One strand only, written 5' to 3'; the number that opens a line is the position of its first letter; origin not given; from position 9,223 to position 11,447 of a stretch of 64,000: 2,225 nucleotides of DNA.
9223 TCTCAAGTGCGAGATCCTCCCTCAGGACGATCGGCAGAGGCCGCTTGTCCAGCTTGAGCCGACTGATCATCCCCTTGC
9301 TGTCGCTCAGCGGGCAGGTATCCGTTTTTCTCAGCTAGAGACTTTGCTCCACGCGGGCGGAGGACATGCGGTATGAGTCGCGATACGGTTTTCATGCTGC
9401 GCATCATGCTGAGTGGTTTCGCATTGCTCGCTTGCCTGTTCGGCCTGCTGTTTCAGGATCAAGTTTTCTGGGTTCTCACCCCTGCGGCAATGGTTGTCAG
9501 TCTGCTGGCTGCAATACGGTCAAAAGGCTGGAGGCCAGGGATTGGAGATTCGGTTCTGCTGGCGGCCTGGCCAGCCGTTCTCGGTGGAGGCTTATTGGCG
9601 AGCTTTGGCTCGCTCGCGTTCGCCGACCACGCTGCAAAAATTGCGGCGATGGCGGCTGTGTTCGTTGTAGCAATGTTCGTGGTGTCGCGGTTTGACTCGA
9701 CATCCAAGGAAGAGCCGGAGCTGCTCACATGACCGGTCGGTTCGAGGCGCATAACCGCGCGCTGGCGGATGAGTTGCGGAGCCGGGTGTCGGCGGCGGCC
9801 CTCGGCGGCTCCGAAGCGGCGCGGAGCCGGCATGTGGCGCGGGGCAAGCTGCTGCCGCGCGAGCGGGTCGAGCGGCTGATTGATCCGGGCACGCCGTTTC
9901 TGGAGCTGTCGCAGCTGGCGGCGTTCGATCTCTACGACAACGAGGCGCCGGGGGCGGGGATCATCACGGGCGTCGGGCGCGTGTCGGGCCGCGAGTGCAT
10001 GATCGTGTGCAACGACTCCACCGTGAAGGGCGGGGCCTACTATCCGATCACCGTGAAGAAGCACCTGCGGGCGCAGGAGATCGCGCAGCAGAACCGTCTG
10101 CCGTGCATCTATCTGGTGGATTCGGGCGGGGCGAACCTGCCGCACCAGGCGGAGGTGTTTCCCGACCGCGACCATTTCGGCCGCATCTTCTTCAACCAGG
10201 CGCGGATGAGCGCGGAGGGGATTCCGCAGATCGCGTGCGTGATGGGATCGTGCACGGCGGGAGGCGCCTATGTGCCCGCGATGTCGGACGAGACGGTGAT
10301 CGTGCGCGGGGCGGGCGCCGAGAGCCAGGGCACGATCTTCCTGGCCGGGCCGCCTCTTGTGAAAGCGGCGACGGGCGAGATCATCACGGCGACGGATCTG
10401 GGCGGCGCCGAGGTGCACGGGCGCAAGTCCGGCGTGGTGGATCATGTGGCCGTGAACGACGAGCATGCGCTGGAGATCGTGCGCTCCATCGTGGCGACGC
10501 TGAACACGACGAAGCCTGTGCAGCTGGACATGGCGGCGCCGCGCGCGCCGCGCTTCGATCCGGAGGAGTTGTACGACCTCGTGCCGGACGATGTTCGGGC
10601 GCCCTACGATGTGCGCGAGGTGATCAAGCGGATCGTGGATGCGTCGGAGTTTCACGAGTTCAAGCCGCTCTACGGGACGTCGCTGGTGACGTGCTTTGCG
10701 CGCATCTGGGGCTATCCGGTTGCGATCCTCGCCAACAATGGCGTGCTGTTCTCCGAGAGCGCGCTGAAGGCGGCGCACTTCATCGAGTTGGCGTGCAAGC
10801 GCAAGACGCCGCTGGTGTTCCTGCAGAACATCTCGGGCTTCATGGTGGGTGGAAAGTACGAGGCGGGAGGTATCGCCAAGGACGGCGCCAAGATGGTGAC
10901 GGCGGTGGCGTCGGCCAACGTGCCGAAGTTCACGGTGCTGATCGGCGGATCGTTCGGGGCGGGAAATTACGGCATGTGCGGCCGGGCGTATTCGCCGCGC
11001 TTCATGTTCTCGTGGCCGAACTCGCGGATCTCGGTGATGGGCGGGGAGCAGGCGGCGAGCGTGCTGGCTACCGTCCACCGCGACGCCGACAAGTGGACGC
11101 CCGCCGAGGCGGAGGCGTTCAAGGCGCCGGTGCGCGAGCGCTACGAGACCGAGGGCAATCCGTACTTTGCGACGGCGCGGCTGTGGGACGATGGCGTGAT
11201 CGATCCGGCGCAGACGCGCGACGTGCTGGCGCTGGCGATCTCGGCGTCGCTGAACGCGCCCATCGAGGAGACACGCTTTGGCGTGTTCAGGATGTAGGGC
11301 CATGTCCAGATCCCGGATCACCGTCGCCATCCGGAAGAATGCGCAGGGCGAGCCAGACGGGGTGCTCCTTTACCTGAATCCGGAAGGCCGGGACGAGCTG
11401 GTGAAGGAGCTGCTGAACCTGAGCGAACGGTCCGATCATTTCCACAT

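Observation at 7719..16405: Leucine-catabolism cluster invaded at both ends of mccB by low-GC, translationally coupled small genes and split by an opposite-strand OMP gene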

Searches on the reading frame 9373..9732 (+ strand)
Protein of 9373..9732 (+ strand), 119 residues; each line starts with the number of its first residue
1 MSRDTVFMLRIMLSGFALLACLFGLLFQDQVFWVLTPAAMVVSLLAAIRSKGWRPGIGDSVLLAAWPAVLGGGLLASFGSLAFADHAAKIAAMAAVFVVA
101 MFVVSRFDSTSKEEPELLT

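Call 8: search_protein_families(library=pfam, proteins=[window:9373-9732:+], max_evalue=0.01)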
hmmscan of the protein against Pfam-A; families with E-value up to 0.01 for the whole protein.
window:9373-9732:+ (119 aa): 0 families

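Call 41: search_protein_representatives(protein=window:9373-9732:+)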
Query: 119 residues. Proteins with E-value up to 0.001 (for the whole library): 1; up to 1e-10: 1; up to 1e-30: 1. The best 1 are listed.
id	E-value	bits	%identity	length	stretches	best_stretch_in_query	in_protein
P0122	6.5e-68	242.1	100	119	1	1-119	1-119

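Call 42: search_protein_families(library=padloc, proteins=[window:9373-9732:+], max_evalue=0.1)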
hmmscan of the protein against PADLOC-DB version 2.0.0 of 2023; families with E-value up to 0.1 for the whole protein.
window:9373-9732:+ (119 aa): 0 families

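Call 43: search_protein_families(library=ncbifam, proteins=[window:9373-9732:+], max_evalue=0.01)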
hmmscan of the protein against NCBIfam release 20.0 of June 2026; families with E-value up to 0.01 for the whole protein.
window:9373-9732:+ (119 aa): 0 families

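Call 101: search_protein_families(library=pfam, proteins=[L091:3132-3836:+], max_evalue=0.01)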
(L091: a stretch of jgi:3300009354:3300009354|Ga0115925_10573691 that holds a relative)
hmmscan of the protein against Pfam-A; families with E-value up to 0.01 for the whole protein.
L091:3132-3836:+ (235 aa): 2 families
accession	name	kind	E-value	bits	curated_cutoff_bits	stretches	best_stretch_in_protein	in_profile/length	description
PF13424.12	TPR_12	-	0.00075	20.1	30.1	0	96-121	8-33/77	Tetratricopeptide repeat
PF07719.23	TPR_2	-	0.0011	19.4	27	0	93-119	3-29/34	Tetratricopeptide repeat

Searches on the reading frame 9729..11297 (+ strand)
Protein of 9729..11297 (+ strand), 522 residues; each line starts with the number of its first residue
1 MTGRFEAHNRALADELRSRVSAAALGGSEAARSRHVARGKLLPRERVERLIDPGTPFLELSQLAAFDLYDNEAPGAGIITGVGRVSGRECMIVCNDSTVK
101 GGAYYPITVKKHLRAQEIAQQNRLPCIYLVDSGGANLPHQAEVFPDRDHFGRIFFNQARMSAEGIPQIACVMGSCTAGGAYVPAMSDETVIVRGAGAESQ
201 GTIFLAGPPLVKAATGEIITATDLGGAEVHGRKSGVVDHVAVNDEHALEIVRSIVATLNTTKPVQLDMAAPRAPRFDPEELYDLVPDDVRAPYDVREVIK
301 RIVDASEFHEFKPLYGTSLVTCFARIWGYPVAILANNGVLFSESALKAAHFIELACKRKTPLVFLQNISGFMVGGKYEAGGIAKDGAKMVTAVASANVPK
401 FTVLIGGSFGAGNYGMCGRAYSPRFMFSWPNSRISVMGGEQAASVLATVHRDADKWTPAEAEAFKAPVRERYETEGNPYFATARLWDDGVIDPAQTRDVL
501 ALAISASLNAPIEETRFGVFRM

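Call 8: search_protein_families(library=pfam, proteins=[window:9729-11297:+], max_evalue=0.01)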
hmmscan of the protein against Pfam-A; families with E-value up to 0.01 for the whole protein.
window:9729-11297:+ (522 aa): 3 families
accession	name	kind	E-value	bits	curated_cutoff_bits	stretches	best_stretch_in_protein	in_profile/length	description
PF01039.27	Carboxyl_trans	-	3.4e-153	511.2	22.3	1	35-512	2-483/493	Carboxyl transferase domain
PF03255.19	ACCA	-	1.7e-12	47.6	23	2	77-192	93-213/310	Acetyl co-enzyme A carboxylase carboxyltransferase-like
PF06833.16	MdcE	-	9.4e-05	22.7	32.7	0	348-446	15-114/196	Malonate decarboxylase gamma subunit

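Call 9: find_related_loci(query=window:9729-11297:+, collection=genome_contigs, flank=7000)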
Query window:9729-11297:+ (522 aa) in genome_contigs; peptide patterns used: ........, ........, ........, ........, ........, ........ (x = any residue, [..] = any of these).
600 stretches matched a pattern (row limit reached: there are more); 586 encode a relative of the query (tblastn E <= 1e-3); the best 80 are kept; 80 distinct loci.
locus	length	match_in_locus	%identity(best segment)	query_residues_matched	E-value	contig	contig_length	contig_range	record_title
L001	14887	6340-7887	85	7-522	0e+0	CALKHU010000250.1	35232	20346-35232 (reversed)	MAG TPA_asm: uncultured Caulobacter sp. isolate SRR5576001_bin.48_CONCOCT_v1.1_MAG genome assembly, contig: ERZ795033.55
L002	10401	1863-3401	86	10-522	0e+0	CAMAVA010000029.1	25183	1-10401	MAG: Brevundimonas vancanneytii isolate AE-24oct19-99 genome assembly, contig: AE-24oct19-C2683, whole genome shotgun se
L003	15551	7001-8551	86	6-522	0e+0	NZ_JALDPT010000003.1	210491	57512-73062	Phenylobacterium aquaticum strain KACC 18306 NODE_3_length_210491_cov_260.987_ID_5, whole genome shotgun sequence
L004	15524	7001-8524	86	15-522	0e+0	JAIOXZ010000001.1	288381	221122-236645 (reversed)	MAG: Caulobacter sp. isolate Tobar12.5m-G13 Tobar12-5m-C15, whole genome shotgun sequence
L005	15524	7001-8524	86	15-522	0e+0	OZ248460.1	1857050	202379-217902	Caulobacteraceae bacterium isolate MiH-16 genome assembly, chromosome: MiH-16-c1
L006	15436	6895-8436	85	4-522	0e+0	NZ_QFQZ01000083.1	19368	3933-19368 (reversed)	MAG: Caulobacter segnis isolate S2_003_000_R2_4 S2_003_000_R2_scaffold_2246, whole genome shotgun sequence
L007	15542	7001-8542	84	4-522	0e+0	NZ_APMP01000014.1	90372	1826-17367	Caulobacter vibrioides OR37 OR37_contig00014, whole genome shotgun sequence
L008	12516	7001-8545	84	6-520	0e+0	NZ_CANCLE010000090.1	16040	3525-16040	MAG: Phenylobacterium aquaticum isolate JR-MC-F-240519-4 JR-MC-F-240519-C3568, whole genome shotgun sequence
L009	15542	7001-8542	84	4-522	0e+0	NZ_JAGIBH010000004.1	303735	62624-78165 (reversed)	MAG: Caulobacter sp. isolate BIN43 scaffold4_cov0, whole genome shotgun sequence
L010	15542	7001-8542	84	4-522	0e+0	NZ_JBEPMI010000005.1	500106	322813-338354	Caulobacter sp. 1776 Ga0438590_05, whole genome shotgun sequence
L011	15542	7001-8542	84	4-522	0e+0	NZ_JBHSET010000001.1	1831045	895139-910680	Caulobacter henricii strain CCUG 49339 spades_K_17_127_1, whole genome shotgun sequence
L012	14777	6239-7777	84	5-522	0e+0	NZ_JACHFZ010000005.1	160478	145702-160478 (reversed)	Brevundimonas basaltis strain DSM 25335 Ga0415292_05, whole genome shotgun sequence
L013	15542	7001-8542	84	4-522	0e+0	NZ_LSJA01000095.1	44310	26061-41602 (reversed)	Caulobacter sp. CCH9-E1 CCH9-E1_contig96, whole genome shotgun sequence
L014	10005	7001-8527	83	9-522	0e+0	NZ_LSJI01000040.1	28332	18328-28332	Phenylobacterium sp. CCH9-H3 CCH9-H3_contig40, whole genome shotgun sequence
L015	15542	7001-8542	83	4-522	0e+0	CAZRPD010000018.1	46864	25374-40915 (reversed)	MAG TPA_asm: uncultured Caulobacter sp. isolate binchicken_co77_162 genome assembly, contig: NODE_881_length_46864_cov_7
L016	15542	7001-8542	82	4-522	0e+0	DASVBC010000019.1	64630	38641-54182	MAG TPA_asm: Caulobacteraceae bacterium isolate SMAG_U1969 k141_1873344, whole genome shotgun sequence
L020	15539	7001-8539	83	5-522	0e+0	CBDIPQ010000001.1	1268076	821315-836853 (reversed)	MAG: Caulobacteraceae bacterium isolate CRY1-m2-bin08 genome assembly, contig: CRY1-CANU-14, whole genome shotgun sequen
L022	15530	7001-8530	83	8-522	0e+0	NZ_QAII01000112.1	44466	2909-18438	Caulobacter sp. HMWF025 NODE_175_length_44368_cov_13.964276, whole genome shotgun sequence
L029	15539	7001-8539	82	5-522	0e+0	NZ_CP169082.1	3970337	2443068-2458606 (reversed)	Brevundimonas staleyi strain CCUG 57884 chromosome, complete genome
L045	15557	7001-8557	82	7-520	0e+0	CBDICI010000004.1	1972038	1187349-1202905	MAG: Caulobacteraceae bacterium isolate d7f30d07-ccde-4c3d-a220-36f4f17d14ac genome assembly, contig: contig_4, whole ge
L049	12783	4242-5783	80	5-522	0e+0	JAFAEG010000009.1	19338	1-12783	MAG: Proteobacteria bacterium isolate OH_SBlB_122 k127_212273, whole genome shotgun sequence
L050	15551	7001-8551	82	6-522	0e+0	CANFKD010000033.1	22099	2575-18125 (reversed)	MAG: Caulobacteraceae bacterium isolate Jr-11may16-145 genome assembly, contig: Jr-11may16-C3719, whole genome shotgun s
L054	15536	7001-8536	81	7-522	0e+0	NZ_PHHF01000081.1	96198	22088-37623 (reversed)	Sphingomonas fennica strain K101 C581, whole genome shotgun sequence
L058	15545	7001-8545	79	4-522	0e+0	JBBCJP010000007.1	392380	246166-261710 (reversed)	MAG: Alphaproteobacteria bacterium isolate MAG_CPA_38 P10A_000000038943, whole genome shotgun sequence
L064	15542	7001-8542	80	7-522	0e+0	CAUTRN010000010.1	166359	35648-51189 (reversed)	MAG TPA_asm: uncultured Sphingomonadaceae bacterium isolate SRR17738114_bin.3_MetaWRAP_v1.3_MAG genome assembly, contig:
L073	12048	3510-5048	79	6-522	0e+0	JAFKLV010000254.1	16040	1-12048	MAG: Sphingomonadales bacterium isolate SCN18_14_9_16_R4_B_67_9 SCN18_14_9_16_R4_B_scaffold_1015, whole genome shotgun s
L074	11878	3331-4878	80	7-522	0e+0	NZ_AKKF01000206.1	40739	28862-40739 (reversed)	Caulobacter sp. AP07 PMI01_contig_266.266, whole genome shotgun sequence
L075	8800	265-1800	79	7-522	0e+0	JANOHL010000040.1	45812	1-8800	MAG: Sphingomonadales bacterium isolate SOY_63_metabat_468 SOY_63_k141_1270095, whole genome shotgun sequence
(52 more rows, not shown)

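Call 16: search_protein_families(library=pfam, proteins=[L004:8545-9384:+, L006:9327-10634:+, L006:4879-6645:-, L007:4215-5012:+, L020:8609-8974:+, L003:3337-3741:+, L073:5048-5539:+, L012:8473-8835:-, L064:8542-9036:+, L074:4878-5441:+], max_evalue=0.01)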
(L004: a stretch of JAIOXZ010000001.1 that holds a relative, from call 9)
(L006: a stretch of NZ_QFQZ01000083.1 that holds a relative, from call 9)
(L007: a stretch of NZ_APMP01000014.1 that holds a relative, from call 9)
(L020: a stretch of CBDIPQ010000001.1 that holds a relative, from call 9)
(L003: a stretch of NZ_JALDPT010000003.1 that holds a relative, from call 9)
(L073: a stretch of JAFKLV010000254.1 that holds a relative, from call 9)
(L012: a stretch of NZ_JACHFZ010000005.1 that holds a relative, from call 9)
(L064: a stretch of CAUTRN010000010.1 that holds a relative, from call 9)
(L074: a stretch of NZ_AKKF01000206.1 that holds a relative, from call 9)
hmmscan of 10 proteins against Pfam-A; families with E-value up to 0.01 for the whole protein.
L004:8545-9384:+ (279 aa): 2 families
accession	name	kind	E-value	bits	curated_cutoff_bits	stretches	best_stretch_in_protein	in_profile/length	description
PF00378.25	ECH_1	-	4.2e-50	170.9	27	1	28-277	3-248/251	Enoyl-CoA hydratase/isomerase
PF16113.10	ECH_2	-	3.6e-25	89.6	27.2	1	32-216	2-186/335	Enoyl-CoA hydratase/isomerase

L006:9327-10634:+ (435 aa): 1 family
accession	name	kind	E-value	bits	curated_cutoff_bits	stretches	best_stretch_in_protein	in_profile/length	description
PF12412.13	DUF3667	-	7.2e-15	54.7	27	1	73-116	1-44/45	Protein of unknown function (DUF3667)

L006:4879-6645:- (588 aa): 3 families
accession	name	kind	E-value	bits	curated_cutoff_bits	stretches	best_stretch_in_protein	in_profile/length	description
PF01734.28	Patatin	-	2e-30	106.9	27.7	1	301-459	1-189/191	Patatin-like phospholipase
PF00027.35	cNMP_binding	-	6.4e-19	68.2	27.5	1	28-113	3-88/89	Cyclic nucleotide-binding domain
PF24179.1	NTE_Ploop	-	0.00014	22.2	27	1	185-270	60-146/223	Neuropathy Target Esterase family P-loop like domain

L007:4215-5012:+ (265 aa): 8 families
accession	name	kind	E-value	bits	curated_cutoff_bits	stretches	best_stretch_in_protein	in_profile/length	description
PF13649.12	Methyltransf_25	-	2.3e-14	54.3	27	1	44-133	1-97/97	Methyltransferase domain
PF08241.18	Methyltransf_11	-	1.8e-13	51.4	21.2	1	46-136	2-94/95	Methyltransferase domain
PF08242.18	Methyltransf_12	-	1.4e-11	45.4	30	1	46-135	2-98/98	Methyltransferase domain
PF13489.12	Methyltransf_23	-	3e-11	43.7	27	1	20-148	1-126/164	Methyltransferase domain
PF13847.12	Methyltransf_31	-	2.3e-09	37.5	27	1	44-141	7-113/145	Methyltransferase domain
PF05175.20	MTS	-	0.00014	22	23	1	31-108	23-104/170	Methyltransferase small domain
PF01135.25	PCMT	-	0.0022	18.2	20.3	1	43-136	76-170/210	Protein-L-isoaspartate(D-aspartate) O-methyltransferase (PCMT)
PF00891.24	Methyltransf_2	-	0.0078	16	22.3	0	42-134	64-161/210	O-methyltransferase domain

L020:8609-8974:+ (121 aa): 0 families

L003:3337-3741:+ (134 aa): 1 family
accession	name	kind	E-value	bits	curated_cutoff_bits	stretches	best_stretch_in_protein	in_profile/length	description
PF12098.13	DUF3574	-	4.1e-33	113.8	25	1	33-134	2-103/103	Protein of unknown function (DUF3574)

L073:5048-5539:+ (163 aa): 4 families
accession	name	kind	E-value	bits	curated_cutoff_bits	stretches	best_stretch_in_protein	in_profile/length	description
PF12893.14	Lumazine_bd_2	-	7.7e-06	27.1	22.1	1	34-153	2-115/116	Putative lumazine-binding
PF14534.12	DUF4440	-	0.00021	22.1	25.2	1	38-148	1-107/107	Domain of unknown function (DUF4440)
PF13577.12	SnoaL_4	-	0.0003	21.2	24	1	102-150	70-124/126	SnoaL-like domain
PF13474.12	SnoaL_3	-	0.0019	19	22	1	38-149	1-112/121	SnoaL-like domain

L012:8473-8835:- (120 aa): 1 family
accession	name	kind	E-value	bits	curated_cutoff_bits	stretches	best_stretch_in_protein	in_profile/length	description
PF09966.14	DUF2200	-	4.2e-51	172.2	22.8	1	8-118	1-111/111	Uncharacterized protein conserved in bacteria (DUF2200)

L064:8542-9036:+ (164 aa): 0 families

L074:4878-5441:+ (187 aa): 2 families
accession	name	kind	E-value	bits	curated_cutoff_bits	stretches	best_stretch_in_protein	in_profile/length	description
PF13302.13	Acetyltransf_3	-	2.2e-21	77.4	25.4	1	11-146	4-137/138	Acetyltransferase (GNAT) domain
PF00583.31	Acetyltransf_1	-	4.1e-07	30.7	20.7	1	38-146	15-116/116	Acetyltransferase (GNAT) family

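Call 17: search_protein_families(library=pfam, proteins=[L016:8565-9365:+, L029:8539-8934:+, L049:5801-6112:-, L049:8453-8860:+, L050:9535-10461:+, L054:8584-8970:-, L058:8545-8859:+, L075:1800-2186:+, L012:7781-8476:-, L022:4251-4679:-], max_evalue=0.01)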
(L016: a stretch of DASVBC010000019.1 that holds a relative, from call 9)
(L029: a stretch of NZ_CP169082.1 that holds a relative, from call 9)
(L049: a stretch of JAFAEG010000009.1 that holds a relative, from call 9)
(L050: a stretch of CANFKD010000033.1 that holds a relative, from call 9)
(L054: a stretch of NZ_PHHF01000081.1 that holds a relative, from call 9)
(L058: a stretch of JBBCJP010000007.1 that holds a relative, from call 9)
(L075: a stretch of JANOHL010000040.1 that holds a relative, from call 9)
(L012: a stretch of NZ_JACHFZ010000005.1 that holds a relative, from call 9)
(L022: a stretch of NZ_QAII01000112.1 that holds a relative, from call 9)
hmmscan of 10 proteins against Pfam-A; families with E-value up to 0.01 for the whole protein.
L016:8565-9365:+ (266 aa): 0 families

L029:8539-8934:+ (131 aa): 0 families

L049:5801-6112:- (103 aa): 0 families

L049:8453-8860:+ (135 aa): 0 families

L050:9535-10461:+ (308 aa): 1 family
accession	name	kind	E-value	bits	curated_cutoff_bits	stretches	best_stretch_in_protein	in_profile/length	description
PF12412.13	DUF3667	-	3.2e-17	62.2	27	1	70-113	1-44/45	Protein of unknown function (DUF3667)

L054:8584-8970:- (128 aa): 1 family
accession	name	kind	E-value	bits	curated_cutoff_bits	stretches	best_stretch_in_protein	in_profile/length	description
PF01541.30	GIY-YIG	-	6.5e-15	55.6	22.6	1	24-98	2-78/78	GIY-YIG catalytic domain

L058:8545-8859:+ (104 aa): 0 families

L075:1800-2186:+ (128 aa): 0 families

L012:7781-8476:- (231 aa): 0 families

L022:4251-4679:- (142 aa): 0 families

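Call 101: search_protein_families(library=pfam, proteins=[L091:3132-3836:+, L045:6561-6947:+, L045:6290-6580:-, L045:8574-9536:+], max_evalue=0.01)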
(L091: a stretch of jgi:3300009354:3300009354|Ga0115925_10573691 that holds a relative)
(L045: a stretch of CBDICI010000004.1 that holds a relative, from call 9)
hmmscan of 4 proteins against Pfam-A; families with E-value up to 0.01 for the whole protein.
L091:3132-3836:+ (235 aa): 2 families
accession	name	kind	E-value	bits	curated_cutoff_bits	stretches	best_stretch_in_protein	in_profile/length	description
PF13424.12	TPR_12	-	0.00075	20.1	30.1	0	96-121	8-33/77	Tetratricopeptide repeat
PF07719.23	TPR_2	-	0.0011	19.4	27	0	93-119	3-29/34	Tetratricopeptide repeat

L045:6561-6947:+ (128 aa): 1 family
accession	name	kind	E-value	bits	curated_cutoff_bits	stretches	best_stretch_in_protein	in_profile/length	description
PF01850.27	PIN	-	2.1e-10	41.7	23.6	1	6-119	2-118/120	PIN domain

L045:6290-6580:- (96 aa): 0 families

L045:8574-9536:+ (320 aa): 1 family
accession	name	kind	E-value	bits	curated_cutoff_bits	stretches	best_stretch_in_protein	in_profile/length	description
PF12412.13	DUF3667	-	2.2e-16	59.5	27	1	72-116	1-45/45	Protein of unknown function (DUF3667)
